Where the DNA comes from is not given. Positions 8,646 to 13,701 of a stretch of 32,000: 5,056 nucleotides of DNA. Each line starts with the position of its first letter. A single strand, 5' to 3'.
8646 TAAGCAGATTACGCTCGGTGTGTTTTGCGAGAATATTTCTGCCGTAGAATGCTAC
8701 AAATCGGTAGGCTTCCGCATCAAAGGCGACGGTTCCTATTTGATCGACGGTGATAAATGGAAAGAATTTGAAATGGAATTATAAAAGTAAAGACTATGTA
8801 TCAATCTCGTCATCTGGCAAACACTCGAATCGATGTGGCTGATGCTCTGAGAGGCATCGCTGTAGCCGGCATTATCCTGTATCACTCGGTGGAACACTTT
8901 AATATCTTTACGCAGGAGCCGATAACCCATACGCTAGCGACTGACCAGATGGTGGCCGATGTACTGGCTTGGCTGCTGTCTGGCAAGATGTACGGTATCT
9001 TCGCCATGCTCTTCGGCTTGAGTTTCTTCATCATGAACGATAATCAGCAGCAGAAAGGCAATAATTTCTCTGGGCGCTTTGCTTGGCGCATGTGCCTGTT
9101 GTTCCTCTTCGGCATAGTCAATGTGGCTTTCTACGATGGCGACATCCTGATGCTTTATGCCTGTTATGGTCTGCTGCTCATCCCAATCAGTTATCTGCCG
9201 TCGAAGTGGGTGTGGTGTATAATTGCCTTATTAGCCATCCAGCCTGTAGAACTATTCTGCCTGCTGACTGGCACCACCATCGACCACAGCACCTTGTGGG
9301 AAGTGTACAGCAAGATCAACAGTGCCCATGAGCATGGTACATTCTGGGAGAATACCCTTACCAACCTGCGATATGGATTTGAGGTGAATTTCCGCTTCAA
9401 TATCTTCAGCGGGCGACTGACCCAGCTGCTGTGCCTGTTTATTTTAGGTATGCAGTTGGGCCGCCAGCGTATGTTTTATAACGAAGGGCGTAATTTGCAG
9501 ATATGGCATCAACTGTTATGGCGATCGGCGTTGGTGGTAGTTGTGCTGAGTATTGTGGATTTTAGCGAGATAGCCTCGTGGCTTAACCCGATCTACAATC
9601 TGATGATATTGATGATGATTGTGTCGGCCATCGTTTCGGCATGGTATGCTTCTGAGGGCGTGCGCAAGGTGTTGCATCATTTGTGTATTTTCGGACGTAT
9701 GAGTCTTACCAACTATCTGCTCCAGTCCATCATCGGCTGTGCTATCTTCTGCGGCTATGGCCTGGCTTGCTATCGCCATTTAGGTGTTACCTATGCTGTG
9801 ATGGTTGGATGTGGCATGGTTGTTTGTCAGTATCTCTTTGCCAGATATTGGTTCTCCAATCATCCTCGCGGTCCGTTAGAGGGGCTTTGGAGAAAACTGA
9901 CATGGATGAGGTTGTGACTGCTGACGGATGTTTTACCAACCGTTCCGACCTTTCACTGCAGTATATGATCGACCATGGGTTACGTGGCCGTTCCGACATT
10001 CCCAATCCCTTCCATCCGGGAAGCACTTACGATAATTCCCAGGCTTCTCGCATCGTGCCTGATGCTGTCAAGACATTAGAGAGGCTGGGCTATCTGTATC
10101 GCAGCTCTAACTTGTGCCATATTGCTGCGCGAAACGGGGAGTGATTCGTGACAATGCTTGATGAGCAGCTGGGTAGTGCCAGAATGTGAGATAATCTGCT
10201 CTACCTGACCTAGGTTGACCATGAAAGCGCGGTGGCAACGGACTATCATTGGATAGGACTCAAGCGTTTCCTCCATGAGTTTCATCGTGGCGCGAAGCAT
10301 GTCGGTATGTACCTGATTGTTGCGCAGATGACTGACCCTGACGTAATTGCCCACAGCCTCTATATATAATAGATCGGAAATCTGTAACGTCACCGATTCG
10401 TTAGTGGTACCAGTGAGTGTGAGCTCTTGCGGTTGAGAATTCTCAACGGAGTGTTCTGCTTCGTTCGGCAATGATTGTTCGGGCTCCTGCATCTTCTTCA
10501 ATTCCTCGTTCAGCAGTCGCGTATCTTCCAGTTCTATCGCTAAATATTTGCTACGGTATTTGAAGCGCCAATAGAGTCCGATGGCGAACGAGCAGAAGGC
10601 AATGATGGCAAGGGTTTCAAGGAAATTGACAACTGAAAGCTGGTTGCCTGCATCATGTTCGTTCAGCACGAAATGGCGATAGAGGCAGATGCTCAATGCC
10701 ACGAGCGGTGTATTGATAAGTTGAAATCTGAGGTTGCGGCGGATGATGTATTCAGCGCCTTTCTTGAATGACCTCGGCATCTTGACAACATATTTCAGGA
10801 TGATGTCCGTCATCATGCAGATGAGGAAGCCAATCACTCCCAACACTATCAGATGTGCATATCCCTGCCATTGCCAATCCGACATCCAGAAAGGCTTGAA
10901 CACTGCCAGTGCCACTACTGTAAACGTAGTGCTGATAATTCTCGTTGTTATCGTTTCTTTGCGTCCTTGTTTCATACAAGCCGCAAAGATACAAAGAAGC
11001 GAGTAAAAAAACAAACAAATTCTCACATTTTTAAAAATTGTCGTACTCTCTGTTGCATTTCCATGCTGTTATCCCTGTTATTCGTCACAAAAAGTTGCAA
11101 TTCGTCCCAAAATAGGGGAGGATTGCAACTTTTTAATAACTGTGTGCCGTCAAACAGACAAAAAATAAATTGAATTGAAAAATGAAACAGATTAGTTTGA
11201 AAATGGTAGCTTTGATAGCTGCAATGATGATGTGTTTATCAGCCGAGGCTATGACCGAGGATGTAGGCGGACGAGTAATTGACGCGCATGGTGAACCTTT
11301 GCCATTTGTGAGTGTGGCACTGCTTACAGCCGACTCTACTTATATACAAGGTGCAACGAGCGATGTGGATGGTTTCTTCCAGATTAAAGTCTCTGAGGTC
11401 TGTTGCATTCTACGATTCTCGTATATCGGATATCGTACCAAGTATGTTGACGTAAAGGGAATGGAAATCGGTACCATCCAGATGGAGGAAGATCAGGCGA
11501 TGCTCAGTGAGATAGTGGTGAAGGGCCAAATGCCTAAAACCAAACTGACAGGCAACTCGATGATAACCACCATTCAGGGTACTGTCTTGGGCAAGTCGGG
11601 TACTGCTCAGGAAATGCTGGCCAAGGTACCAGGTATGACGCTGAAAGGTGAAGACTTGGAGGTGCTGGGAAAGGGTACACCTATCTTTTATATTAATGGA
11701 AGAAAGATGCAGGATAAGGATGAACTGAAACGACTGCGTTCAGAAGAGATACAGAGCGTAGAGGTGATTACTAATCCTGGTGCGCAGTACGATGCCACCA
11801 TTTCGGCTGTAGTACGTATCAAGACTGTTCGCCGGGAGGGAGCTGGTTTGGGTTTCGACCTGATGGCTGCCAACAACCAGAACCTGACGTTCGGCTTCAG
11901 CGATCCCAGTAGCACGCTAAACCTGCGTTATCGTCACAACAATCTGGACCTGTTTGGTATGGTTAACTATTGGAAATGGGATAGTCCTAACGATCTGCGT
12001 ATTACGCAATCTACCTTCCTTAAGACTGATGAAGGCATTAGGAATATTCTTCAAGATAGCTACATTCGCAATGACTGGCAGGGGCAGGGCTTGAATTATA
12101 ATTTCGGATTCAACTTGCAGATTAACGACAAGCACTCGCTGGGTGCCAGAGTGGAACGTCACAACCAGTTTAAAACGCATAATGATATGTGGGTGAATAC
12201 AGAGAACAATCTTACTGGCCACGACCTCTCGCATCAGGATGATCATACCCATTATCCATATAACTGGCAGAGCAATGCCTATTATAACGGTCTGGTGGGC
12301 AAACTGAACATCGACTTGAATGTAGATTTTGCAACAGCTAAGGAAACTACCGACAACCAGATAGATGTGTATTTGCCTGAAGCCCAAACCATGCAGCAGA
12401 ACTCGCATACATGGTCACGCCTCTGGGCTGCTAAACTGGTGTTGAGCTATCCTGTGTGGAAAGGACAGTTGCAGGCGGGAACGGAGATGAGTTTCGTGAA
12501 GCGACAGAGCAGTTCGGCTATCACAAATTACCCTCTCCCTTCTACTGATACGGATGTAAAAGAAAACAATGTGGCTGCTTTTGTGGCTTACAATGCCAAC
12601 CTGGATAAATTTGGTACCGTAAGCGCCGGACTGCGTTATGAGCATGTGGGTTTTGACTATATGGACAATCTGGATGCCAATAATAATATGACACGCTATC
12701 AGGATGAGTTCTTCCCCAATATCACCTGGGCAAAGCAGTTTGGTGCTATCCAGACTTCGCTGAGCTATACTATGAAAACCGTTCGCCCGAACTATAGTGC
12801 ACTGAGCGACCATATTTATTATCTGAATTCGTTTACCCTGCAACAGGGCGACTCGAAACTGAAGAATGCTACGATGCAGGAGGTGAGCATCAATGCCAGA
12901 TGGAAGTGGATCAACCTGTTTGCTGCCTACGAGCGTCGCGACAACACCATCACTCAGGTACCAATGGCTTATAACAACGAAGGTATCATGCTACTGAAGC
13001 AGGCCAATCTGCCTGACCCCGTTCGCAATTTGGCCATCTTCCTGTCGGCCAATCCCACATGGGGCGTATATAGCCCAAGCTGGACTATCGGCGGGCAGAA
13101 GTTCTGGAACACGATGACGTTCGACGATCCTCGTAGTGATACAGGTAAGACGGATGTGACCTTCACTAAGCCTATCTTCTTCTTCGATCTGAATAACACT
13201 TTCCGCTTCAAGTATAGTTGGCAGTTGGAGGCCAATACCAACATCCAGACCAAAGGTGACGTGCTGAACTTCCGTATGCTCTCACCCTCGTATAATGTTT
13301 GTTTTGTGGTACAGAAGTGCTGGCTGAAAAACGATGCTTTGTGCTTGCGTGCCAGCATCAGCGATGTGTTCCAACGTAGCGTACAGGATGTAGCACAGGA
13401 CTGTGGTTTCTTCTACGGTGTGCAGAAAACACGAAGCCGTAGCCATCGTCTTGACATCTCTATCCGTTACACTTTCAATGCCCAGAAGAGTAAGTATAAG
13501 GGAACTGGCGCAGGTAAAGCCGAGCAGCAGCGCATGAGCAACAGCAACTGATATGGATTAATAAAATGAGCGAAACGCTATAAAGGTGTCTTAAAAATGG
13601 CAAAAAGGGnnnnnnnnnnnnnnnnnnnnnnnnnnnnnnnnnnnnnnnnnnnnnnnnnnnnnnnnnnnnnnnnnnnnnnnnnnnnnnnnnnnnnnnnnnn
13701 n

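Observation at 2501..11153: Four copies of a ~75-bp direct-repeat operator/promoter module partition the island into co-regulated units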

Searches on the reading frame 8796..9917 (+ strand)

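Call 11: search_protein_families(library=pfam, proteins=[window:8796-9917:+], max_evalue=0.001)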
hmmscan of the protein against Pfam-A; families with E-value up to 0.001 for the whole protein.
window:8796-9917:+ (373 aa): 2 families
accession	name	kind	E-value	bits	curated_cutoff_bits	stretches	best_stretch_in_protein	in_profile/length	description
PF04235.18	DUF418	-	4e-29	102.1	23.6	1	221-371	1-162/163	Protein of unknown function (DUF418)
PF07786.18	HGSNAT_cat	-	0.00059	19.9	22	1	11-135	1-121/222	Heparan-alpha-glucosaminide N-acetyltransferase, catalytic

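Call 69: search_protein_families(library=ncbifam, proteins=[window:8796-9917:+], max_evalue=0.001)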
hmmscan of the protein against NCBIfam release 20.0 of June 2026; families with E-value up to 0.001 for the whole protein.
window:8796-9917:+ (373 aa): 1 family
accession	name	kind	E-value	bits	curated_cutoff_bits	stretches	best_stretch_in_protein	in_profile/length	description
NF008093.1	PRK10835.1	equivalog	8.4e-18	64.7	325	2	276-370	280-372/375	DUF418 domain-containing protein YeiB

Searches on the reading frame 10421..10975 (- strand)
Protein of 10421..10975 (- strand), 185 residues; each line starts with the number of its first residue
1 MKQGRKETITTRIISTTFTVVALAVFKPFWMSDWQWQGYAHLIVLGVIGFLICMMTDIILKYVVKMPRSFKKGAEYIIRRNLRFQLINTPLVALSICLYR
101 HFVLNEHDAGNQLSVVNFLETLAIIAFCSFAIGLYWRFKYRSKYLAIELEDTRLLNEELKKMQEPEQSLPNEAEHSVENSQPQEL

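Call 78: search_protein_representatives(protein=window:10421-10975:-)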
Query: 185 residues. Proteins with E-value up to 0.001 (for the whole library): 99; up to 1e-10: 76; up to 1e-30: 22. The best 99 are listed.
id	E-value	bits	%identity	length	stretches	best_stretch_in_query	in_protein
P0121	1.2e-72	259.8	64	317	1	1-184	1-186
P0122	1.6e-71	256.1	67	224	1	1-171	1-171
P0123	5.1e-63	228.4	58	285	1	1-167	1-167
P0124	3.2e-61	222.6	62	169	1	1-164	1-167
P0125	6.2e-61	221.7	57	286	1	1-167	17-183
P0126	8.0e-58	211.5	67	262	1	1-146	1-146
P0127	9.8e-53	195.0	85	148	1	1-106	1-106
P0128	1.1e-49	185.1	65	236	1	35-165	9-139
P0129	5.3e-48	179.5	68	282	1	48-168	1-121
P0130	1.6e-46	174.7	60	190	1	31-160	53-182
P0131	4.7e-45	170.0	50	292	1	5-165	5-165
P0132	8.6e-45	169.1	72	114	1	39-145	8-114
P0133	1.5e-44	168.3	59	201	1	1-128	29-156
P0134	1.8e-43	164.8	46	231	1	1-164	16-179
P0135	7.1e-42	159.6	80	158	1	1-96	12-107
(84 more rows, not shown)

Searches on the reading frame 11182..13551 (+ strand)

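Call 11: search_protein_families(library=pfam, proteins=[window:11182-13551:+], max_evalue=0.001)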
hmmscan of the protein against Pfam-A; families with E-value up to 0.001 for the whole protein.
window:11182-13551:+ (789 aa): 4 families
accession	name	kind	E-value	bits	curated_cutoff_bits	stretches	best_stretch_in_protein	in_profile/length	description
PF14905.12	OMP_b-brl_3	-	3.1e-45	155.4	27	1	376-763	9-408/408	Outer membrane protein beta-barrel family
PF13715.12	CarbopepD_reg_2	-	2.7e-11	43.8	32.2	1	29-113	2-88/88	CarboxypepD_reg-like domain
PF00593.30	TonB_dep_Rec_b-barrel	-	6e-09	36.7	27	1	294-599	14-310/436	TonB dependent receptor-like, beta-barrel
PF13620.12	CarboxypepD_reg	-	1.7e-08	35.1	32.3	1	28-89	2-64/82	Carboxypeptidase regulatory-like domain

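Call 69: search_protein_families(library=ncbifam, proteins=[window:11182-13551:+], max_evalue=0.001)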
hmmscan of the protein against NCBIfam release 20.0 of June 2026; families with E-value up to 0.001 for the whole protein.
window:11182-13551:+ (789 aa): 1 family
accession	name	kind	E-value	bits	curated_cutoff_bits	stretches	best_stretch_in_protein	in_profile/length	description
TIGR04056.1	OMP_RagA_SusC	subfamily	1e-20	73.8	368.25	1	28-156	3-129/981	SusC/RagA family TonB-linked outer membrane protein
